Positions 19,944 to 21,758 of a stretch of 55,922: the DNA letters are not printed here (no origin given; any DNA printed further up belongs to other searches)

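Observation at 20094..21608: Subunit I-like paralog that has lost the binuclear-centre ligands (redox-dead CtaD homolog?)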

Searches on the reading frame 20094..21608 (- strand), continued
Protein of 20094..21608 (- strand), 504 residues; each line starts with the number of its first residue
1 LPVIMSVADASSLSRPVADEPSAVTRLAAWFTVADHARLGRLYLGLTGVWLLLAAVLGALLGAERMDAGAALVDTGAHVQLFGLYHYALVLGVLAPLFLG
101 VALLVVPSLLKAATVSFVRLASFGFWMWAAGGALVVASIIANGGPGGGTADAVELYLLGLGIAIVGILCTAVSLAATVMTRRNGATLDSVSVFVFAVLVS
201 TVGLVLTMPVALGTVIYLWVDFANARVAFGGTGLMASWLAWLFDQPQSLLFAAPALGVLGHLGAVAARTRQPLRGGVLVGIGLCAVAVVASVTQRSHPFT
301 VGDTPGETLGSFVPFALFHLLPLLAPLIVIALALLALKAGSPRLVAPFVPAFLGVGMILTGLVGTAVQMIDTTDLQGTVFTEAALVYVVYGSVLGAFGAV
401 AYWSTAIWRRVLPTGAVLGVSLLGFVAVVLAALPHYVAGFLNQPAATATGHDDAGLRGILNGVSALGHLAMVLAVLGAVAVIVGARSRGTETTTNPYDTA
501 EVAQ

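Call 14: search_solved_structures(query=window:20094-21608:-, max_evalue=0.001, show_alignments=1)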
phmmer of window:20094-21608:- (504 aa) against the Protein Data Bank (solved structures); distinct sequences matched with E-value up to 0.001: 33.
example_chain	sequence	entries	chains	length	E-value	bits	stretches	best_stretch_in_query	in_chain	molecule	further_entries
6koc_A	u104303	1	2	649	2.6e-18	69.1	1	28-471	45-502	AA3-600 quinol oxidase subunit I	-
6kob_A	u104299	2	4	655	2.7e-18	69.1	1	28-471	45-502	AA3-600 quinol oxidase subunit I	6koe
9wcx_I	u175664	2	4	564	2e-12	49.8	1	25-413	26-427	Cytochrome c oxidase subunit 1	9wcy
8c8q_A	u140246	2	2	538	3.5e-12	48.9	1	51-497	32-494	Cytochrome c oxidase subunit 1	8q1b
8hcr_F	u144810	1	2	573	4.2e-12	48.7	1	30-467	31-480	Probable cytochrome c oxidase subunit 1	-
7q21_D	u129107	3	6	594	4.6e-12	48.5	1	28-467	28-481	Cytochrome c oxidase subunit 1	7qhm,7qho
1m57_A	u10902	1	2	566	9.5e-12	47.5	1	91-497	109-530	CYTOCHROME C OXIDASE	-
3om3_A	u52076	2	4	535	1.1e-11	47.3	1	91-497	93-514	Cytochrome c oxidase, aa3 type, subunit I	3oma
6pw0_A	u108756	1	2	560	2.2e-11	46.3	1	91-497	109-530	Cytochrome c oxidase subunit 1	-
1m56_A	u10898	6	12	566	2.3e-11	46.2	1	91-497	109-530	CYTOCHROME C OXIDASE | Cytochrome c oxidase subunit 1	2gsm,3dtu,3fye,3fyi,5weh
6pw1_A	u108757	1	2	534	2.6e-11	46.1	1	91-497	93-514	Cytochrome c oxidase subunit 1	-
6ci0_A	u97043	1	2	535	2.6e-11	46.1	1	91-497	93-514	Cytochrome c oxidase subunit 1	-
6hwh_V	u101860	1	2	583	3.2e-11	45.8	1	27-476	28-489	Cytochrome c oxidase subunit 1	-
3omi_A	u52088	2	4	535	4e-11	45.4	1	91-497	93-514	Cytochrome c oxidase, aa3 type, subunit I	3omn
5j4z_BN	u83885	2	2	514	1e-10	44.1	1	29-489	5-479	Cytochrome c oxidase subunit 1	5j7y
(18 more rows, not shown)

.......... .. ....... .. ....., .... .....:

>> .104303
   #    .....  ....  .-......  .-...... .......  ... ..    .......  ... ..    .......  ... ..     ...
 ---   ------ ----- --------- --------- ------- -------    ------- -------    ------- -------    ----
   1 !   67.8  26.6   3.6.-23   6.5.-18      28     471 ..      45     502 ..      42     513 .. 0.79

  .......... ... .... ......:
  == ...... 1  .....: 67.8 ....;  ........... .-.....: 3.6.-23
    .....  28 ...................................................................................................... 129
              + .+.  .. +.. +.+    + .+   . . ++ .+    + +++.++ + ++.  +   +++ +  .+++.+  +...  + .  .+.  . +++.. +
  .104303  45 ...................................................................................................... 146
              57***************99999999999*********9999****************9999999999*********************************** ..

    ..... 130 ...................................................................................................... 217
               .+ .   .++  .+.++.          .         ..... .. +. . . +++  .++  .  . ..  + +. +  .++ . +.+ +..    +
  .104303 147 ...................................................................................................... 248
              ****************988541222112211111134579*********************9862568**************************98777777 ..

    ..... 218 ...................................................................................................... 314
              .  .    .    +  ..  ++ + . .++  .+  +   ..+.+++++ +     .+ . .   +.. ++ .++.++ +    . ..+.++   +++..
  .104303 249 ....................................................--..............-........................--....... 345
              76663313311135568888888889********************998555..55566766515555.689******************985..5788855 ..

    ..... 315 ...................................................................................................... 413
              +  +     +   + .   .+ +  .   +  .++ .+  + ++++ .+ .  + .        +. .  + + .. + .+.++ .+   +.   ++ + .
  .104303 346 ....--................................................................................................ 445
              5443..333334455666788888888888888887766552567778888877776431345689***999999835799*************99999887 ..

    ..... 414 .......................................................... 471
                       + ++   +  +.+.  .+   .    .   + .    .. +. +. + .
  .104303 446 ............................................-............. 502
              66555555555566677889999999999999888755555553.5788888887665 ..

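Call 23: find_related_loci(query=A2, collection=genome_contigs, flank=7000)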
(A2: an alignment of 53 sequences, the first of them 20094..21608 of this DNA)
Query A2 (504 aa) in genome_contigs; peptide patterns used: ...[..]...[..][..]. (x = any residue, [..] = any of these).
207 stretches matched a pattern; 201 encode a relative of the query (tblastn E <= 1e-3); the best 80 are kept; 80 distinct loci.
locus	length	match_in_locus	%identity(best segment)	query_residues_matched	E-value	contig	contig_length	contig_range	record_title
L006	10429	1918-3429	94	1-504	0e+0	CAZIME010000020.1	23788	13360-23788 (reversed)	MAG TPA_asm: uncultured Bifidobacterium sp. isolate SRP193358_co1_231 genome assembly, contig: NODE_4982_length_23788_co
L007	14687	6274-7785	93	1-504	0e+0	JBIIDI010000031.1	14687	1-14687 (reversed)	MAG: Ilumatobacteraceae bacterium isolate ME2000-08-17pf_3300042335_group1_bin161 Rohwer_bin40_scaffold_3219_c1, whole g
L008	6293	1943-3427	53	3-499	9e-145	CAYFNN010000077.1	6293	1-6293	MAG TPA_asm: uncultured Bifidobacterium sp. isolate ERP107066_co1_129 genome assembly, contig: NODE_16120_length_6293_co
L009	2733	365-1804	56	21-501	7e-150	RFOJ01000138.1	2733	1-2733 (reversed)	MAG: Acidimicrobiia bacterium isolate WB4_3_0884 contig_100_137, whole genome shotgun sequence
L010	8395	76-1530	53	2-486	7e-142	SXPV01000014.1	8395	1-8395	MAG: Actinomycetota bacterium isolate F1-140-MAGs011 F1-140__c26945, whole genome shotgun sequence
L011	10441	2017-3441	55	21-497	6e-140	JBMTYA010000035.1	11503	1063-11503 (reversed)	MAG: Ilumatobacteraceae bacterium isolate LKB_V7_S19_100percent_par_LKB_V7_S19_metabat.48 NODE_4473_length_11503_cov_10.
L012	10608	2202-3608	53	3-471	7e-135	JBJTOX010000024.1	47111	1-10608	MAG: Actinomycetota bacterium isolate samp_4449_semibin_216 samp_4449_227567, whole genome shotgun sequence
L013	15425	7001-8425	56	21-497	4e-132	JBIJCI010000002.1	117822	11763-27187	MAG: Ilumatobacteraceae bacterium isolate ME2006-08-18D11_3300042945_group2_bin244 Rohwer_bin42_scaffold_57_c1, whole ge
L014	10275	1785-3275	52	3-501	3e-131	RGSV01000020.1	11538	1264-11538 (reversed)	MAG: Acidimicrobiia bacterium isolate WB9_1xI_012 contig_100_19, whole genome shotgun sequence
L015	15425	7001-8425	57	21-497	5e-131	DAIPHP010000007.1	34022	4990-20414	MAG TPA_asm: Ilumatobacteraceae bacterium isolate CTOTU1222 NODE_544_length_34022_cov_31.882298, whole genome shotgun se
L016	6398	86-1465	56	2-461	1e-129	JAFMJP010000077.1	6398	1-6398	MAG: Actinomycetota bacterium isolate DEBay_Sum019D_L_G_35 NODE_15186_length_6398_cov_12.901151, whole genome shotgun se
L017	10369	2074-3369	55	30-461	2e-129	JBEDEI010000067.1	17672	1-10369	MAG: Actinomycetota bacterium isolate NASQAN2014_185_B_bin.89 scaffold_821011, whole genome shotgun sequence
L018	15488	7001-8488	46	3-497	2e-120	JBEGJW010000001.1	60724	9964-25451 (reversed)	MAG: Actinomycetota bacterium isolate NASQAN2015_172_F_bin.11 scaffold_1, whole genome shotgun sequence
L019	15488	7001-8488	47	3-497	2e-120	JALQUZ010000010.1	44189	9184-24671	MAG: Ilumatobacteraceae bacterium isolate FCJ.16 NODE_10_length_44189_cov_6.023453, whole genome shotgun sequence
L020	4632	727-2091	47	27-480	6e-120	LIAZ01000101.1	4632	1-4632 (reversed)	MAG: Acidimicrobium sp. BACL17 MAG-120823-bin42 isolate BACL27 MAG-120823-bin42 contig01064_1_120823-bin42, whole genome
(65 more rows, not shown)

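Call 24: predict_structure(alignment_id=A2)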
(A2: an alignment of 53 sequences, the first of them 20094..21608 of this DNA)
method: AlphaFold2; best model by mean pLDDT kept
length: 504 residues; sequences in the alignment: 53
mean_pLDDT: 89.3   pTM: 0.90
mean pLDDT of the five models: 89.3, 88.7, 87.8, 87.5, 86.3
residues with pLDDT >= 90: 352; 70-90: 106; 50-70: 27; < 50: 19
segments of 3 or more residues with pLDDT < 50: 1-18
pLDDT, mean of each block of 10 residues (from residue 1): 37 40 71 83 97 97 81 81 95 98 95 92 97 97 89 95 98 97 87 96 95 92 72 79 89 97 92 91 90 85 95 94 96 94 93 98 96 94 97 98 93 97 98 97 86 80 97 98 91 84 50
secondary structure, 60 per line:
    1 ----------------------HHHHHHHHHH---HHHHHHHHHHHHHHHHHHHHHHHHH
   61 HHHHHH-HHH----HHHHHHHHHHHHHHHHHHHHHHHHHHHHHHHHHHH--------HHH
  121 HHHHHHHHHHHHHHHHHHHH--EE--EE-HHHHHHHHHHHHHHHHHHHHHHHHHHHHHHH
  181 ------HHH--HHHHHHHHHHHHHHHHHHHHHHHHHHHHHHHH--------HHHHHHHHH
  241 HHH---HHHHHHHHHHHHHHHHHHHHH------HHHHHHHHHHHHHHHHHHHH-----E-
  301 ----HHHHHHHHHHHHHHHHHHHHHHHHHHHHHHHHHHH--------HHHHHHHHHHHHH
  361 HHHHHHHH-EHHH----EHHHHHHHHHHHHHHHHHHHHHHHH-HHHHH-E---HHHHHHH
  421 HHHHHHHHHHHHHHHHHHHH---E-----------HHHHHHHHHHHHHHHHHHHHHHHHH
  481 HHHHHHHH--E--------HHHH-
elements in order: H23-32 H36-66 H75-109 H118-140 H150-180 H192-223 H232-243 H247-267 H274-293 H305-339 H348-368 H379-402 H404-408 H414-440 H456-488 H500-503

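Call 29: fold_search(model_id=the predicted structure, library=pdb)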
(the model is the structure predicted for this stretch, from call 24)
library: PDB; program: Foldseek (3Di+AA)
matches with E <= 10: 586; with E <= 0.001: 84
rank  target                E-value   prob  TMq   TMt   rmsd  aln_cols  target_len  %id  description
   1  9gy6_F                1.6e-17  1.00  0.81  0.75   5.1       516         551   19  Mycobacterial cytochrome bc1:aa3 with inhibitor (released 2025-04-09)
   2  9buh_Ak               6.9e-17  1.00  0.79  0.78   3.8       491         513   20  Cryo-EM structure of respiratory supercomplex I III IV (released 2025-05-21)
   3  7qhm_D                8.2e-17  1.00  0.82  0.72   5.8       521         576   20  Cytochrome bcc-aa3 supercomplex (respiratory supercomplex III2/IV2) from Corynebacterium glutamicum (stigmatellin and  (released 2022-05-18)
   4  8ugh_4A               1.1e-16  1.00  0.80  0.79   3.8       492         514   20  In-situ structure of typeA supercomplex with lipids in respiratory chain (composite) (released 2024-06-19)
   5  7n9z_F                1.5e-16  1.00  0.80  0.62   4.0       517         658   20  E. coli cytochrome bo3 in MSP nanodisc (released 2021-09-01)
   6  3fye_C                2.0e-16  1.00  0.81  0.77   3.8       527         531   21  Catalytic core subunits (I and II) of cytochrome c oxidase from Rhodobacter sphaeroides in the reduced state (released 2009-06-16)
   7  8ugi_4A               2.6e-16  1.00  0.79  0.78   3.8       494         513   20  High resolution in-situ structure of typeA supercomplex in respiratory chain (I1III2IV1,composite) (released 2024-06-19)
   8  3omi_C                2.7e-16  1.00  0.82  0.78   3.7       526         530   21  Catalytic core subunits (I and II) of cytochrome C oxidase from Rhodobacter sphaeroides with D132A mutation (released 2011-02-02)
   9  7coh_A                2.8e-16  1.00  0.82  0.81   3.7       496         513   20  Dimeric Form of Bovine Heart Cytochrome c Oxidase in the Fully Oxidized State (released 2021-04-07)
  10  6pw1_C                3.4e-16  1.00  0.81  0.77   3.9       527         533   20  Cytochrome c Oxidase delta 16 (released 2019-11-27)
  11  7o37_a                3.9e-16  1.00  0.80  0.79   4.6       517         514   20  Murine supercomplex CIII2CIV in the assembled locked conformation (released 2021-10-13)
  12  7q21_D                4.3e-16  1.00  0.80  0.71   5.8       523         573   20  III2-IV2 respiratory supercomplex from Corynebacterium glutamicum (released 2022-02-02)
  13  7cub_A                5.0e-16  1.00  0.80  0.62   4.0       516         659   20  2.55-Angstrom Cryo-EM structure of Cytochrome bo3 from Escherichia coli in Native Membrane (released 2021-08-25)
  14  1m56_A                5.3e-16  1.00  0.82  0.76   4.2       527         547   21  Structure of cytochrome c oxidase from Rhodobactor sphaeroides (Wild Type) (released 2002-08-28)
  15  2gsm_A                5.5e-16  1.00  0.78  0.73   4.9       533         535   20  Catalytic Core (Subunits I and II) of Cytochrome c oxidase from Rhodobacter sphaeroides (released 2006-10-10)
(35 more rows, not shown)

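Call 41: search_protein_representatives(alignment_id=A2)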
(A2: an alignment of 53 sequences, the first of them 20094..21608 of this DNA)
Query: 53 sequences, 505 profile positions. Proteins with E-value up to 0.001 (for the whole library): 5472; up to 1e-10: 2078; up to 1e-30: 444. The best 150 are listed.
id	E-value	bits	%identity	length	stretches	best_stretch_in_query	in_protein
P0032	8.6e-207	704.0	-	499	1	2-498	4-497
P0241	6.3e-204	694.5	-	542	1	1-502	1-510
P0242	7.5e-195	664.6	-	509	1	2-490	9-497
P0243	1.2e-165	568.2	-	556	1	1-502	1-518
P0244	6.3e-162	556.0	-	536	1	1-502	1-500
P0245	2.2e-159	547.6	-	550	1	1-503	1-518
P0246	1.9e-155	534.6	-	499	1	1-492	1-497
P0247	4.8e-153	526.7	-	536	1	1-502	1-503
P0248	5.1e-150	516.7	-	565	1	1-502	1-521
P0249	7.6e-147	506.2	-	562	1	1-503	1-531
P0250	1.5e-142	492.0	-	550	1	12-503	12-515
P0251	5.8e-142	490.1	-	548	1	1-502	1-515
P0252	7.4e-136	470.0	-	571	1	8-502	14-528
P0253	9.0e-136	469.7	-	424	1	123-503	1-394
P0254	7.9e-134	463.3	-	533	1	1-503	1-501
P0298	2.0e-85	303.6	-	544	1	9-503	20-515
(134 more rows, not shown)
